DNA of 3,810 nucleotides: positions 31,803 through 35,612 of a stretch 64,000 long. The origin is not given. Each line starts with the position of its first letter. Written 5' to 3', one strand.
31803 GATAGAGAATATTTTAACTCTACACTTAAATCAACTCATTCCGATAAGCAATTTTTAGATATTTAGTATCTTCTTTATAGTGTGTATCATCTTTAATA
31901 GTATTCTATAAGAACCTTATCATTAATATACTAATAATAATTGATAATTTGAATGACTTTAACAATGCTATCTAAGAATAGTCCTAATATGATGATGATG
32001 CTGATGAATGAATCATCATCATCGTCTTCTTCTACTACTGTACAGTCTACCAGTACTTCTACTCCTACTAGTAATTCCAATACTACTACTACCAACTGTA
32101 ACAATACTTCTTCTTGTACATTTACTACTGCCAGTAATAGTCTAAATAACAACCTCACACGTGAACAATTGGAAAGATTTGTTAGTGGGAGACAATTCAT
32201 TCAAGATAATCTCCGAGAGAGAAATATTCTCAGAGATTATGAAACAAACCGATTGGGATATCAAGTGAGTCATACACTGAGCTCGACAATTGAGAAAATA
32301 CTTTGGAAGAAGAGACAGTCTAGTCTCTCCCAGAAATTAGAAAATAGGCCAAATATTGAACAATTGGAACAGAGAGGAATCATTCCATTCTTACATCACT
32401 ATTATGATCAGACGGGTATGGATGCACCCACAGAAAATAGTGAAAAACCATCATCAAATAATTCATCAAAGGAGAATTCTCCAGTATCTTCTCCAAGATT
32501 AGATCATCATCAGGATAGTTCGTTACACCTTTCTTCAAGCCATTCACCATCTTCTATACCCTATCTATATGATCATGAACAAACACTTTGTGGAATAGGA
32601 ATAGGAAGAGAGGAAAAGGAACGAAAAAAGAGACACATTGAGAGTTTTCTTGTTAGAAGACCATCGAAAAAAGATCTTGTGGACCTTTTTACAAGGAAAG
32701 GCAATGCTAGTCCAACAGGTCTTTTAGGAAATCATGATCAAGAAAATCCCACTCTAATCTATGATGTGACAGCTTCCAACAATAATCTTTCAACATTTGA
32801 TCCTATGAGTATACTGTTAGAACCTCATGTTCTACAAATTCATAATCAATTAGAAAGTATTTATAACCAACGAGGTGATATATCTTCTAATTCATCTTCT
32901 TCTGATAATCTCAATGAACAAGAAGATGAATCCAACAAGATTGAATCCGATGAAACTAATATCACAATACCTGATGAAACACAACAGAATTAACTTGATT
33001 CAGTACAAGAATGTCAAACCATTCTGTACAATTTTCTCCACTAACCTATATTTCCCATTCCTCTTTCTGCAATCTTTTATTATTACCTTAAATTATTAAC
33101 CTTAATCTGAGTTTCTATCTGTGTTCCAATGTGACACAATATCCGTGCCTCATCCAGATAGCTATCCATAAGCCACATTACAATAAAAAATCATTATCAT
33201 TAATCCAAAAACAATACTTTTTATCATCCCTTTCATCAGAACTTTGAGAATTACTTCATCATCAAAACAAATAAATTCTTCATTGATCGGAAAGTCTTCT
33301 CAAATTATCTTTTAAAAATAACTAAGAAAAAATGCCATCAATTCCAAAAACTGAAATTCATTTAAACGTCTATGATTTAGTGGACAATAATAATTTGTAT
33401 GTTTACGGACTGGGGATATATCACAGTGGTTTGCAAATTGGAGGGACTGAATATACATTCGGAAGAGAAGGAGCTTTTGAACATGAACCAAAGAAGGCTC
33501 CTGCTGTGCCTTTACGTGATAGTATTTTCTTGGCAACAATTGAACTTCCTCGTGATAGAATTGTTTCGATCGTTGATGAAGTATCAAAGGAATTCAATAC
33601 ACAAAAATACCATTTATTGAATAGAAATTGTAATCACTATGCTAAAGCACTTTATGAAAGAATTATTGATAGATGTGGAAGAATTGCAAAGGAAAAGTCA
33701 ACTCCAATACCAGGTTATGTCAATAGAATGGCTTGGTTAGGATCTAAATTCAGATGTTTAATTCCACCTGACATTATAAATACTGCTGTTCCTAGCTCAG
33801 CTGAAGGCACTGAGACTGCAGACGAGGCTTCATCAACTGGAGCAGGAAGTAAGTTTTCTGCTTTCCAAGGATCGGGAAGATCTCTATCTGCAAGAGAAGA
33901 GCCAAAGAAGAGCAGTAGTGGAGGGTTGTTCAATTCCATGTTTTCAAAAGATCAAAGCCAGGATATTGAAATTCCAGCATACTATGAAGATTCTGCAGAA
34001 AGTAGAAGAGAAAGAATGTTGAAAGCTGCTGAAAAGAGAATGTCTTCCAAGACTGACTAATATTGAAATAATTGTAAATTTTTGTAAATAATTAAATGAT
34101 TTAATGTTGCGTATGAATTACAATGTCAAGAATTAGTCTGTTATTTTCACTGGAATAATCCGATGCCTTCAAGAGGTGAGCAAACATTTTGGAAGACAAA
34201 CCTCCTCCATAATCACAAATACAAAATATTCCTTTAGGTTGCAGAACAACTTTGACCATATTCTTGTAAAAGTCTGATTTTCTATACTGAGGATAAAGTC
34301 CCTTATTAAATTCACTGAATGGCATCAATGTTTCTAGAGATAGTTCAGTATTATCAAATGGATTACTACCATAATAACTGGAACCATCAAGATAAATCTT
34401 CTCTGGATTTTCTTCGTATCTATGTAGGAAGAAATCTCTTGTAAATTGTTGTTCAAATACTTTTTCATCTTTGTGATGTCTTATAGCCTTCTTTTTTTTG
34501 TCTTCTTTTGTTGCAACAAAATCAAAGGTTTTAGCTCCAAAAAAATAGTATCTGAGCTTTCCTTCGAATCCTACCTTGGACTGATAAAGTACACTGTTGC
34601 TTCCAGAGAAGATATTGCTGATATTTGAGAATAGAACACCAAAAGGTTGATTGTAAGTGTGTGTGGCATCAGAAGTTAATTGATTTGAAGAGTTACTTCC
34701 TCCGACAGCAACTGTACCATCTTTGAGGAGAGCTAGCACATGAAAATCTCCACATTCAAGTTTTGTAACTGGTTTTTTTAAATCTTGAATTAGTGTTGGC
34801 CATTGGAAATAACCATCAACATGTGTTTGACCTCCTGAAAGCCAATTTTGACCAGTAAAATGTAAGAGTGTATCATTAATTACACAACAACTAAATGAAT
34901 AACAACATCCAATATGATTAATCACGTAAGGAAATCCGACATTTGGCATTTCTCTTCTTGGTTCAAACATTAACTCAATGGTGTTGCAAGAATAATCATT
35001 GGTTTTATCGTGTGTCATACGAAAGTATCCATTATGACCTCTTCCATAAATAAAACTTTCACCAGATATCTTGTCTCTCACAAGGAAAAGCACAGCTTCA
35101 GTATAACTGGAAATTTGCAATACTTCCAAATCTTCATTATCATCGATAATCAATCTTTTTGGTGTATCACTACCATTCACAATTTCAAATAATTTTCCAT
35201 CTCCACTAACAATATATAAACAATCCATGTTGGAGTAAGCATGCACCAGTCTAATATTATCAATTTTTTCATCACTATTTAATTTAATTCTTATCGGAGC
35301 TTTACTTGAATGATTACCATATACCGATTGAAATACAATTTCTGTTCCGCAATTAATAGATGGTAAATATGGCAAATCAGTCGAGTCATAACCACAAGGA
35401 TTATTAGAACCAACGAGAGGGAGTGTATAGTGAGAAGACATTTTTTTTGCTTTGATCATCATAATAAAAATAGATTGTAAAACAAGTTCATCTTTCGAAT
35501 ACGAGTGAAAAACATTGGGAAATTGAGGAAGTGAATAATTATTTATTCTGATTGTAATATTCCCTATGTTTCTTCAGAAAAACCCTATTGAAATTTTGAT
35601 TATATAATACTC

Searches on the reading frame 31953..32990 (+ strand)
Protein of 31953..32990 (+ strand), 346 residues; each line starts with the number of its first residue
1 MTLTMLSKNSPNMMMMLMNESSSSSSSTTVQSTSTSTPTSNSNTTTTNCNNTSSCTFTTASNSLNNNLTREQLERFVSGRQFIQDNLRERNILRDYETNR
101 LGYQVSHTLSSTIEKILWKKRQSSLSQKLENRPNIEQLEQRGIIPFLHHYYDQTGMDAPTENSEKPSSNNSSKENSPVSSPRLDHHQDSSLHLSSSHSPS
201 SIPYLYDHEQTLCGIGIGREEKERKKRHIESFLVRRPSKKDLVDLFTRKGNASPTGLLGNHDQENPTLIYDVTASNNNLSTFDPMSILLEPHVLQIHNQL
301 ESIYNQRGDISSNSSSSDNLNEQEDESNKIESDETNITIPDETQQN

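Call 82: search_protein_families(library=pfam, proteins=[window:31953-32990:+], max_evalue=0.001)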
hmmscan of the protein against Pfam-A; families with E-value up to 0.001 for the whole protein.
window:31953-32990:+ (346 aa): 2 families
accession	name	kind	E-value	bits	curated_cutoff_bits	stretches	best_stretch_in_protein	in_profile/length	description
PF02755.20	RPEL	-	4.1e-07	29.9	23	1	124-146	1-23/24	RPEL repeat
PF21827.1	New_glue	-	6.9e-05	23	31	1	15-67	14-71/94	New glue protein family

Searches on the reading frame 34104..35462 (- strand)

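Call 82: search_protein_families(library=pfam, proteins=[window:34104-35462:-], max_evalue=0.001)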
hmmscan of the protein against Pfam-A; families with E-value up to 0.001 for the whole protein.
window:34104-35462:- (453 aa): 2 families
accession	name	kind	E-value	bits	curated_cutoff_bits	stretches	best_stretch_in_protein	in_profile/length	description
PF25390.1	WD40_RLD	-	1.3e-11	44.8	150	1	110-318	29-229/363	RCC1-like domain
PF13540.12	RCC1_2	-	5.2e-05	23.4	22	1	232-261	1-30/30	Regulator of chromosome condensation (RCC1) repeat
